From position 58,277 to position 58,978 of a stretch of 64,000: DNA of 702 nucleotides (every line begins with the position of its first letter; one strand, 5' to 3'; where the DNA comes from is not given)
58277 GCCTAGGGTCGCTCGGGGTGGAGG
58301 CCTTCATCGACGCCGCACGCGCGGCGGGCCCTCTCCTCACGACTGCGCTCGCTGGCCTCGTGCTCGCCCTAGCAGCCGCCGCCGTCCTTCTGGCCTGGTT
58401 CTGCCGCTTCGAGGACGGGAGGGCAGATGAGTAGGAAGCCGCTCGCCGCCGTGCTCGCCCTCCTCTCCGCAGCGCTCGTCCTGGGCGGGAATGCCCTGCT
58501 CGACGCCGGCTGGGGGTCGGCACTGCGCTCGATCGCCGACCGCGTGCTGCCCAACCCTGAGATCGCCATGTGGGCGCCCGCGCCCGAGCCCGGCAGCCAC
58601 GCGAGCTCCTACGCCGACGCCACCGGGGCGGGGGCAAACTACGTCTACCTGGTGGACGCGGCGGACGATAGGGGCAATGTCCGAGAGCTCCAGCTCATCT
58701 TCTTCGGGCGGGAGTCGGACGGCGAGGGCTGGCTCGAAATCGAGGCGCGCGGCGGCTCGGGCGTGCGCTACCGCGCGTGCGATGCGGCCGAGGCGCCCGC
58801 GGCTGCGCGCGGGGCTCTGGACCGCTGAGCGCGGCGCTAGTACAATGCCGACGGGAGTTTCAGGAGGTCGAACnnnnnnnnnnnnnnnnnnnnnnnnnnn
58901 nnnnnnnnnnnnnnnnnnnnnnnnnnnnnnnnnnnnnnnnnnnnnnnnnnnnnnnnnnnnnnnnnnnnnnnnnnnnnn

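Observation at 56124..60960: High-GC (about 72%) island: orphan LanFEG-type lantibiotic-immunity ABC transporter with its own two-component system and no biosynthesis genes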

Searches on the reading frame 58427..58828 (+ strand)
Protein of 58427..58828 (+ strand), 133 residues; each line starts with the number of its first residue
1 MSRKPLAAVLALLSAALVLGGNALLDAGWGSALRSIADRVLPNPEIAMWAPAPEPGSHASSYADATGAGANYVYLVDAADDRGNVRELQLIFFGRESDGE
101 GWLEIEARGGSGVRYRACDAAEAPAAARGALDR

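Call 5: search_protein_families(library=ncbifam, proteins=[window:58427-58828:+], max_evalue=0.001)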
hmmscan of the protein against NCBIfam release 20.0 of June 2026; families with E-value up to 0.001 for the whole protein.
window:58427-58828:+ (133 aa): 0 families

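Call 6: search_protein_families(library=pfam, proteins=[window:58427-58828:+], max_evalue=0.01)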
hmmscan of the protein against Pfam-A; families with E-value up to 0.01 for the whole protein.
window:58427-58828:+ (133 aa): 0 families

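Call 28: search_protein_families(library=ncbifam, proteins=[window:58427-58828:+], max_evalue=0.1)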
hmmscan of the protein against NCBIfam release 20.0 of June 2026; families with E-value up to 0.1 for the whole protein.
window:58427-58828:+ (133 aa): 0 families

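Call 30: find_homologous_proteins(query=window:58427-58828:+, max_evalue=0.001)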
Query window:58427-58828:+ (133 aa): 455 proteins with E <= 0.001 among 1263 candidates; the best 120 are listed.
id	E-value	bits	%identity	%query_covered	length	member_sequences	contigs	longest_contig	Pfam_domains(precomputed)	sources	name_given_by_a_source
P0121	4.4e-76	271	97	100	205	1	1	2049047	-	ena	-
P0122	1.0e-75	270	96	100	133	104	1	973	-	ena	-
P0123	2.2e-75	269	95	100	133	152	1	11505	-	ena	-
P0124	3.3e-75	268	98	98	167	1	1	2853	-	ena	-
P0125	1.7e-73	263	96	87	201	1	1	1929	-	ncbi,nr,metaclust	ncbi:hypothetical protein BIANG_1612 [Bifidobacterium angulatum]|nr:hypothetical protein BIANG_1612 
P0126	1.7e-73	263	94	100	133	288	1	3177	-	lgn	-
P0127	2.5e-73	262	96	100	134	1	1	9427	-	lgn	-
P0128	4.6e-73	261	93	100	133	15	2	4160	-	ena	-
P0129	7.4e-73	261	97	95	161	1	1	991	-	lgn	-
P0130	1.2e-72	260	92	100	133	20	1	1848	-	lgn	-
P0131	1.4e-72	260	91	100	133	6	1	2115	-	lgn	-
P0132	1.6e-72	260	94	100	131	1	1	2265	-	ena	-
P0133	1.8e-72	259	93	100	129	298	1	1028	-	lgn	-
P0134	2.1e-72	259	95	100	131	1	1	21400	-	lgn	-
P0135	2.5e-72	259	93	100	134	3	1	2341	-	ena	-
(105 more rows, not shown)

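Call 32: search_solved_structures(query=A1, max_evalue=10, show_alignments=3)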
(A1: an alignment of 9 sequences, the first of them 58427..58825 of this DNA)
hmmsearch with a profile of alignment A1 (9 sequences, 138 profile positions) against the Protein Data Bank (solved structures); distinct sequences matched with E-value up to 10: 8.
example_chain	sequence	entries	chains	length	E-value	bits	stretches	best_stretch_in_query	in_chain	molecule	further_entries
8xhy_A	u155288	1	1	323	0.026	17.5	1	20-62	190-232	Fe/2OG dependent dioxygenase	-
5d6v_A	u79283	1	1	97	0.052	16.5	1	74-130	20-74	Carboxysome shell protein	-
4axj_A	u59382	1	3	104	0.076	16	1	74-126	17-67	ETHANOLAMINE CARBOXYSOME STRUCTURAL PROTEIN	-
8wxb_A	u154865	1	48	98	0.13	15.2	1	76-121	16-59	Major carboxysome shell protein CsoS1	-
4ox8_A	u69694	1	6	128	0.21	14.5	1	76-121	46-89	Carbon dioxide-concentrating mechanism protein CcmK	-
3ngk_A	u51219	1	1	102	0.33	13.9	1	77-130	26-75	Propanediol utilization protein pduA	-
8qv5_B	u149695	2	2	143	0.41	13.6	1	17-78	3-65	Nanobody D12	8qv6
2fvn_A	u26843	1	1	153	1.7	11.6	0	99-120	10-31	Protein afaD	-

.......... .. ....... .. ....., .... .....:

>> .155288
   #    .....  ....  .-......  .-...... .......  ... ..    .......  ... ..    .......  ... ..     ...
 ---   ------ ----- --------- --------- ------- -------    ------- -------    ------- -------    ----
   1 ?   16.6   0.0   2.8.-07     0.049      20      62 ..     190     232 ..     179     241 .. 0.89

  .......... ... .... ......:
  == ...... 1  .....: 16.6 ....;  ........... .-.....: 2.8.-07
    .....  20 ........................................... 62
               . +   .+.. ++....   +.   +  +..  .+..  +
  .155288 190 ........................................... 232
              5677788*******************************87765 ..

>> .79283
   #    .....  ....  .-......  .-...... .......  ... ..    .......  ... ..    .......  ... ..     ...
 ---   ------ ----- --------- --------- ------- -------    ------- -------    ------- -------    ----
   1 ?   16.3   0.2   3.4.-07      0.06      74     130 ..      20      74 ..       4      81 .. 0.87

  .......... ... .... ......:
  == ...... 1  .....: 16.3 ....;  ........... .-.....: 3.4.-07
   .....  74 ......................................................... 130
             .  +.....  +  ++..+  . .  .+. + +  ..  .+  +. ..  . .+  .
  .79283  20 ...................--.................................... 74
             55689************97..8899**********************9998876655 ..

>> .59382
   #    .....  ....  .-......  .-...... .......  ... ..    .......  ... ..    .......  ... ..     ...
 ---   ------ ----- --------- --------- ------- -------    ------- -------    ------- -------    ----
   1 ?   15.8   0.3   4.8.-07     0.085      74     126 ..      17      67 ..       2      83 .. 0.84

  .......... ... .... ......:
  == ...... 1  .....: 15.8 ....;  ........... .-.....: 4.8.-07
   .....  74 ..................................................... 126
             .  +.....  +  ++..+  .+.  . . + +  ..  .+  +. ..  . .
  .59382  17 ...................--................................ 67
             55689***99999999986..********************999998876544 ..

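Call 33: search_protein_families(library=pfam, alignment_id=A1, max_evalue=10)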
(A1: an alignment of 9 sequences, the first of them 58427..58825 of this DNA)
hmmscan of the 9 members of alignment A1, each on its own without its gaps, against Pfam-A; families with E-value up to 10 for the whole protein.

A. member 1, window:58427-58825:+ (133 aa): 0 families

B. families by the number of members that match (of 9 scanned): 3 families
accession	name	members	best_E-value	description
PF08111.16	Pea-VEAacid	2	0.0077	Pea-VEAacid family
PF06486.16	DUF1093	1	0.32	Protein of unknown function (DUF1093)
PF25607.1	DUF7939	1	3.3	Domain of unknown function (DUF7939)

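Call 46: predict_structure(alignment_id=A2)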
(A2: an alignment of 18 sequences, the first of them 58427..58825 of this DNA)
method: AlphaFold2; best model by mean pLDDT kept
length: 133 residues; sequences in the alignment: 18
mean_pLDDT: 48.3   pTM: 0.41
mean pLDDT of the five models: 48.3, 47.4, 47.3, 46.2, 43.2
residues with pLDDT >= 90: 0; 70-90: 0; 50-70: 63; < 50: 70
segments of 3 or more residues with pLDDT < 50: 1-8, 20-69, 79-85, 110-113
pLDDT, mean of each block of 10 residues (from residue 1): 45 55 45 44 29 32 39 54 51 59 59 53 59 57
secondary structure, 60 per line:
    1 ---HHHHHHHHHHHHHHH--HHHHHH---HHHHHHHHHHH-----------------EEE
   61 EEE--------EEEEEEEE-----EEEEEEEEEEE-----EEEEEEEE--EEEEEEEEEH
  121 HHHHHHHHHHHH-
elements in order: H4-18 H21-26 H30-40 E58-63 E72-79 E85-95 E101-108 E111-119 H120-132

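Call 70: search_protein_representatives(alignment_id=A2)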
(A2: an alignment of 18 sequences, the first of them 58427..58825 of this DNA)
Query: 18 sequences, 134 profile positions. Proteins with E-value up to 0.001 (for the whole library): 80; up to 1e-10: 55; up to 1e-30: 23. The best 80 are listed.
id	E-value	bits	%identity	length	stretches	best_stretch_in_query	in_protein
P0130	5.6e-76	269.1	-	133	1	1-134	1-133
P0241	2.6e-70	250.8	-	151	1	1-121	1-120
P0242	1.0e-63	229.4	-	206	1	1-112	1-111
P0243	2.9e-62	224.7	-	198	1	1-111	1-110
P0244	7.0e-56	204.0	-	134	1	1-101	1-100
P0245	3.1e-45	169.6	-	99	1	1-87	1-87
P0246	1.6e-43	164.0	-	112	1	51-134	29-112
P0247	2.8e-43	163.2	-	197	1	1-85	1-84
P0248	1.3e-42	161.1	-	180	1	1-83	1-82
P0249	1.5e-42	160.9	-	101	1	1-79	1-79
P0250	1.3e-41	157.8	-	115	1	1-83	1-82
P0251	1.8e-40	154.2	-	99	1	1-78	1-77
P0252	4.7e-38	146.4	-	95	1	58-134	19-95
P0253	1.0e-35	138.8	-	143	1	2-132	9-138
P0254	1.9e-35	138.0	-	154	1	9-132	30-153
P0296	1.4e-10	57.5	-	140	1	13-132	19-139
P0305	2.0e-08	50.5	-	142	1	14-132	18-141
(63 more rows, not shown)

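Call 72: search_protein_families(library=pfam, alignment_id=A4, max_evalue=1)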
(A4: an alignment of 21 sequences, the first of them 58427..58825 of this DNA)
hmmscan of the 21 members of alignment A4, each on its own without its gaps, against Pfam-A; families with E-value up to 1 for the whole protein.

A. member 1, window:58427-58825:+ (133 aa): 0 families

B. families by the number of members that match (of 21 scanned): 5 families
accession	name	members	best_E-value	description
PF06486.16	DUF1093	9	0.00015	Protein of unknown function (DUF1093)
PF20327.3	DUF6622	1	0.041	Family of unknown function (DUF6622)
PF23889.1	DUF7241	1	0.072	Domain of unknown function (DUF7241)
PF25228.1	Lips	1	0.23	Lips protein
PF06474.18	LPAM_MltD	1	0.54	MltD lipid attachment motif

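Call 73: search_solved_structures(query=A4, max_evalue=10, show_alignments=2)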
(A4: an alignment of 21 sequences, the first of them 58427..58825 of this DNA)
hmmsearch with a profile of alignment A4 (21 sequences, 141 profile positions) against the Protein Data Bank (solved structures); distinct sequences matched with E-value up to 10: 3.
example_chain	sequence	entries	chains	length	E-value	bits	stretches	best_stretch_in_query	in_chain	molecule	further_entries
3npp_A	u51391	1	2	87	2.4e-08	36.9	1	42-134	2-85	Pfam DUF1093 family protein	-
2k5q_A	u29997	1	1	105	0.00019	24.3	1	63-136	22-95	Hypothetical Membrane Associated Protein BcR97A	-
6gxs_A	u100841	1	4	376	0.4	13.5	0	55-92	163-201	CV39L lectin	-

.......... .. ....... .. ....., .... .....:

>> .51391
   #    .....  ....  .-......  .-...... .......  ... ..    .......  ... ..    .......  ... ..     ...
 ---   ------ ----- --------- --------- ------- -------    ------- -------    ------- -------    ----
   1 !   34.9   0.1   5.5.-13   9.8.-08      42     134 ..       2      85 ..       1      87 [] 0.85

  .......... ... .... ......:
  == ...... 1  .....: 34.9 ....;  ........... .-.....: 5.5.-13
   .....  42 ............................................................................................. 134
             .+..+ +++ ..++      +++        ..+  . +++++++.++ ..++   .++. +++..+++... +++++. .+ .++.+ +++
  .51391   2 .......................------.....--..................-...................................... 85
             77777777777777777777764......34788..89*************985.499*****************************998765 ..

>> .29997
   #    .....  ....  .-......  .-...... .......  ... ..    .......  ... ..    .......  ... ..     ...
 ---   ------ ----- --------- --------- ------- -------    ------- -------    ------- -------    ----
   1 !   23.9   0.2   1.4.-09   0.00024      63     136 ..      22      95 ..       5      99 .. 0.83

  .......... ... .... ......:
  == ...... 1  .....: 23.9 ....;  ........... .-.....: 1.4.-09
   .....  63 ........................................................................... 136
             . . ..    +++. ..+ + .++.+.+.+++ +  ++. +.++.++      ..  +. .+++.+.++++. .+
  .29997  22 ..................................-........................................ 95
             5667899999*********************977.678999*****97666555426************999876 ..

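Call 79: find_encoding_contigs(protein=P0305, flank=6000, max_places=2)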
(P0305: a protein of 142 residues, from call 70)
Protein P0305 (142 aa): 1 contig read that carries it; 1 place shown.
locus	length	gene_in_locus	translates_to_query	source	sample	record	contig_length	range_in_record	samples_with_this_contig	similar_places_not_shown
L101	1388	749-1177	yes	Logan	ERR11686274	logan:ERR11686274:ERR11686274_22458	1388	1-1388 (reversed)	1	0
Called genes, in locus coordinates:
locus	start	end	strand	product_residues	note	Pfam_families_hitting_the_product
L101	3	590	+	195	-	?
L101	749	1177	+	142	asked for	-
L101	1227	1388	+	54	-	?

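Call 80: find_encoding_contigs(protein=P0296, flank=6000, max_places=2)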
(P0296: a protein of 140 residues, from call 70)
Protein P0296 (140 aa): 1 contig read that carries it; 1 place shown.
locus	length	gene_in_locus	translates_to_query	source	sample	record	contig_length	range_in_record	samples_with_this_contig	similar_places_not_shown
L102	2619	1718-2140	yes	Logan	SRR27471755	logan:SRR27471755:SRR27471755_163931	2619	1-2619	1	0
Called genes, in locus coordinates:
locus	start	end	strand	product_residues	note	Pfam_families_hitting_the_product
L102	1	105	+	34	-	?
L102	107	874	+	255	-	PF12730:ABC2_membrane_4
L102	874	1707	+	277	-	-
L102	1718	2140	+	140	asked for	-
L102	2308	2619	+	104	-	?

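Call 81: search_protein_families(library=ncbifam, proteins=[L102:107-874:+, L102:874-1707:+, L102:2308-2619:+, L101:3-590:+, L101:1227-1388:+, P0296, P0305, P0253], max_evalue=0.01)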
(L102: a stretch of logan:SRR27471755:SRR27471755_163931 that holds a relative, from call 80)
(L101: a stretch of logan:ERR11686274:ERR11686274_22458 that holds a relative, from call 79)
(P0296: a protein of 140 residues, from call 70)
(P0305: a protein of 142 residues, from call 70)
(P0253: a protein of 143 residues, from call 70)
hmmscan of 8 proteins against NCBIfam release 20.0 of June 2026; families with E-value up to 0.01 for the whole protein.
L102:107-874:+ (255 aa): 1 family
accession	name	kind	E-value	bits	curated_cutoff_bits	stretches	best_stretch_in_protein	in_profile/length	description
TIGR03732.1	lanti_perm_MutE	subfamily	1.1e-40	139.6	145.2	1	8-254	3-240/241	lantibiotic immunity ABC transporter MutE/EpiE family permease subunit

L102:874-1707:+ (277 aa): 1 family
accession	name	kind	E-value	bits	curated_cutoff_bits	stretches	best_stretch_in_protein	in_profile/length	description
TIGR03733.1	lanti_perm_MutG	subfamily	2.4e-21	76.3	117.2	1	9-223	1-203/248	lantibiotic immunity ABC transporter MutG family permease subunit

L102:2308-2619:+ (104 aa): 98 families (the best 25 are shown)
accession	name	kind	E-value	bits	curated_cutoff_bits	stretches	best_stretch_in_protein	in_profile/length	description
NF053854.1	RespRegPhoBBctds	equivalog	1.5e-29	103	270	1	7-104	1-101/225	two-component system response regulator PhoB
NF040689.1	MtrAB_MtrA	equivalog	9.5e-24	84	300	1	7-104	1-99/219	MtrAB system response regulator MtrA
NF008296.0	PRK11083.1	equivalog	1.7e-23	83.3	273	1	4-104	3-104/228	two-component system response regulator CreB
NF040534.1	resp_reg_YycF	equivalog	1.9e-23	82.9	340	1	6-104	2-101/231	response regulator YycF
NF008199.0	PRK10955.1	equivalog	3.5e-22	79.5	341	1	4-104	1-101/232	envelope stress response regulator transcription factor CpxR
NF033117.2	vanR_ACDEGLN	exception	7.1e-22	78.1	350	1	7-104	1-99/226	VanR-ABDEGLN family response regulator transcription factor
NF051850.1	RespRegRprY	equivalog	1.4e-21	77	370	1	4-104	4-106/234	response regulator transcription factor RprY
NF033120.0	vanR_FM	exception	8.9e-21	74.6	460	1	6-104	5-104/231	vancomycin resistance response regulator transcription factor, VanR-F/VanR-M family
TIGR02154.1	PhoB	equivalog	9.5e-21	74.1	296.2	1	5-104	3-106/226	phosphate regulon transcriptional regulator PhoB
NF007005.1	PRK09468.1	equivalog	1e-20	74.2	331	1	4-104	3-105/237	osmolarity response regulator transcription factor OmpR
TIGR01387.1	cztR_silR_copR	subfamily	4.7e-20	72.2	279.2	1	7-104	1-100/218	heavy metal response regulator transcription factor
NF045944.1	ResRegRpaBCyano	equivalog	5e-20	71.8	330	1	8-104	1-98/229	response regulator transcription factor RpaB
NF041733.1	resp_reg_CseB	equivalog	6.3e-20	71.5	350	1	6-104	2-101/228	two-component system response regulator CseB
NF045991.1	RespRegCtrARhodob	equivalog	1.4e-19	70.7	350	1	6-104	2-102/224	response regulator transcription factor CtrA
NF041734.1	resp_reg_RppA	equivalog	2.9e-19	69.3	250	1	6-104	2-104/229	two-component system response regulator RppA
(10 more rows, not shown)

L101:3-590:+ (195 aa): 1 family
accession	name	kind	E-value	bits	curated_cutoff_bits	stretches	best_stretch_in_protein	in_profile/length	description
TIGR03733.1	lanti_perm_MutG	subfamily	9.1e-17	61.3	117.2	1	1-189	74-246/248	lantibiotic immunity ABC transporter MutG family permease subunit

L101:1227-1388:+ (54 aa): 11 families
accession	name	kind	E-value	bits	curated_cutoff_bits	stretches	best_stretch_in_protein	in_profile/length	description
NF052573.1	HisKinEspAMyxo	equivalog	5.7e-08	31.3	1400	1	2-54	633-686/755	serine histidine kinase EspA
NF053854.1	RespRegPhoBBctds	equivalog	1.5e-07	31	270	1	4-54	1-51/225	two-component system response regulator PhoB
NF046022.1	RespRegCpdRBruc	equivalog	6.7e-07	29.3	180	1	1-54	1-55/120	cell cycle two-component system response regulator CpdR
NF008199.0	PRK10955.1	equivalog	0.00032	20.7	341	1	1-54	1-54/232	envelope stress response regulator transcription factor CpxR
NF040534.1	resp_reg_YycF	equivalog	0.00034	19.9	340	1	3-54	2-54/231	response regulator YycF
NF007969.0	PRK10693.1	equivalog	0.0011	18.1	329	1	3-54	9-61/337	two-component system response regulator RssB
NF007005.1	PRK09468.1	equivalog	0.0017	17.8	331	1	2-54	4-57/237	osmolarity response regulator transcription factor OmpR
TIGR02154.1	PhoB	equivalog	0.0025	17.1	296.2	1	2-54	3-56/226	phosphate regulon transcriptional regulator PhoB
NF047793.1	ResRegPgtA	equivalog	0.0028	16.5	650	1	3-54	7-59/414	two-component system response regulator PgtA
NF033120.0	vanR_FM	exception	0.007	16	460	1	3-54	5-57/231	vancomycin resistance response regulator transcription factor, VanR-F/VanR-M family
TIGR01387.1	cztR_silR_copR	subfamily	0.0081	15.8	279.2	1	4-54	1-52/218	heavy metal response regulator transcription factor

P0296 (140 aa): 0 families

P0305 (142 aa): 1 family
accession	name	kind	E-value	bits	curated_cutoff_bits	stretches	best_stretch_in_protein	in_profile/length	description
TIGR01655.1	yxeA_fam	subfamily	0.00022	21.8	29.65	1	10-139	7-112/114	YxeA family protein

P0253 (143 aa): 1 family
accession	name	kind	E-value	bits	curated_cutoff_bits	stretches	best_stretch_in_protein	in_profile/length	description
TIGR01655.1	yxeA_fam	subfamily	0.0021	18.7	29.65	1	72-134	48-110/114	YxeA family protein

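Call 84: predict_structure(alignment_id=A4)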
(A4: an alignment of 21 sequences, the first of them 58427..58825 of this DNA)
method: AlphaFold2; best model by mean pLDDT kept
length: 133 residues; sequences in the alignment: 21
mean_pLDDT: 90.2   pTM: 0.72
mean pLDDT of the five models: 90.2, 89.0, 88.7, 88.2, 87.4
residues with pLDDT >= 90: 90; 70-90: 30; 50-70: 13; < 50: 0
segments of 3 or more residues with pLDDT < 50: none
pLDDT, mean of each block of 10 residues (from residue 1): 74 81 66 81 95 97 94 97 98 97 97 97 98 91
secondary structure, 60 per line:
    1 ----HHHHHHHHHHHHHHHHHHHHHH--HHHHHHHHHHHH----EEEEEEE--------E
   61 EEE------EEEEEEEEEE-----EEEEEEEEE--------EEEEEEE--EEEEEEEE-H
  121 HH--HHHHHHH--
elements in order: H5-26 H29-40 E45-51 E60-63 E70-79 E85-93 E102-108 E111-118 H125-131
